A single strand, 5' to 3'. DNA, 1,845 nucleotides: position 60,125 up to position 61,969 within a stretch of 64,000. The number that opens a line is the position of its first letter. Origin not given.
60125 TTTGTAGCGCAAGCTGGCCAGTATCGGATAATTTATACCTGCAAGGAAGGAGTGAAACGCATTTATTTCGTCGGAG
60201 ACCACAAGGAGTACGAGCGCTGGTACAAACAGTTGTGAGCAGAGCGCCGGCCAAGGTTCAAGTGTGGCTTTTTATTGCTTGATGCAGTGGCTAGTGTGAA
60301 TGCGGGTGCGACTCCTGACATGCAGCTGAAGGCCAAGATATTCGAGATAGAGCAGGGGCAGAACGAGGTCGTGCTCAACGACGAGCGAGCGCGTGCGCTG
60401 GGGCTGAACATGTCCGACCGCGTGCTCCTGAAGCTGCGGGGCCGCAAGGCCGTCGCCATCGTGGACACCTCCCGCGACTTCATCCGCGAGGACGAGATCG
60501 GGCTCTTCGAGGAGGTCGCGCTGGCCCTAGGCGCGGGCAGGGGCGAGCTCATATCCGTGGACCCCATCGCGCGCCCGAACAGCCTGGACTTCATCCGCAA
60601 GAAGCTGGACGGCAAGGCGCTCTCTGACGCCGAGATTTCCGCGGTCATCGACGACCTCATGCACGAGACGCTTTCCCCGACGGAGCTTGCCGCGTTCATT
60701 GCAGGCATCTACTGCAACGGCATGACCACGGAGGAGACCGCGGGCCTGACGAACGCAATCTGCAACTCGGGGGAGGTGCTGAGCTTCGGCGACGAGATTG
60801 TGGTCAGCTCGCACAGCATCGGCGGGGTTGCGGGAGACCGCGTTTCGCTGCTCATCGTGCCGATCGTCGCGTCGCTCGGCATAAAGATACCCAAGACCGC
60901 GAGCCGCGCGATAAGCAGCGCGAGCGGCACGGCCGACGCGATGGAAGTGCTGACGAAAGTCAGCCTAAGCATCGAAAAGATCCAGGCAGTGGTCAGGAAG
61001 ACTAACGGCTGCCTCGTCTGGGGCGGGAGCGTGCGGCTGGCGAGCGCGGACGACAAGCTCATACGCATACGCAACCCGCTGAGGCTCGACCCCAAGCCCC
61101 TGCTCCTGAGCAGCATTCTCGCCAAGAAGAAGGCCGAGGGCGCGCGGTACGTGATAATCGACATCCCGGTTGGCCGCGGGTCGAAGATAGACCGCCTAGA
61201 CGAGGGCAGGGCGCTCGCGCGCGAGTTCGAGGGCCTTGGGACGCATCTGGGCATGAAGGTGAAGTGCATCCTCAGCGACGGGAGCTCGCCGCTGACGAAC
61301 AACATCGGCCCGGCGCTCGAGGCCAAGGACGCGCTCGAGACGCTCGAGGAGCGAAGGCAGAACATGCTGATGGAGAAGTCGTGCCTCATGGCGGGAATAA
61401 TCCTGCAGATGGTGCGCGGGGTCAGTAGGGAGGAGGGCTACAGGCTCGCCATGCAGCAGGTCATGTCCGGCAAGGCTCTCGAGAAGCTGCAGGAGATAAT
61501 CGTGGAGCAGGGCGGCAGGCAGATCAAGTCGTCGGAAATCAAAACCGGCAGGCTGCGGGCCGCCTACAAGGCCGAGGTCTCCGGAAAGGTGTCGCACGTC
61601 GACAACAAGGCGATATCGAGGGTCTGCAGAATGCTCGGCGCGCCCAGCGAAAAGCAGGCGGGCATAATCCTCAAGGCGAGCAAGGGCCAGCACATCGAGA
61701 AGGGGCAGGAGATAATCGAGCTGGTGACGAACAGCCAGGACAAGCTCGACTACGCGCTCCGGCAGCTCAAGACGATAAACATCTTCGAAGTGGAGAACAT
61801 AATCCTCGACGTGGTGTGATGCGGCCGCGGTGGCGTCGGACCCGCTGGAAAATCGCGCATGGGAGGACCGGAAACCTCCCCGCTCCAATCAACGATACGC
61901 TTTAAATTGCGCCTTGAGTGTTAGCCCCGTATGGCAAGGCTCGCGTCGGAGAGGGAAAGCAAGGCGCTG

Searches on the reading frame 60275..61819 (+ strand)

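Call 6: search_protein_families(library=pfam, proteins=[window:60275-61819:+], max_evalue=0.01)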
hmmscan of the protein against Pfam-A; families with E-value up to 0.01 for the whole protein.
window:60275-61819:+ (514 aa): 3 families
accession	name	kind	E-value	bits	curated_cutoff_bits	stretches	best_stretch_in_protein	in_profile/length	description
PF02885.22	Glycos_trans_3N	-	1.9e-18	66.4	26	1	105-166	2-63/63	Glycosyl transferase family, helical bundle domain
PF00591.27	Glycos_transf_3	-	4.3e-12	46.7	27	1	176-402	4-253/253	Glycosyl transferase family, a/b domain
PF07831.19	PYNP_C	-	2.2e-08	34.1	27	1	439-500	2-70/75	Pyrimidine nucleoside phosphorylase C-terminal domain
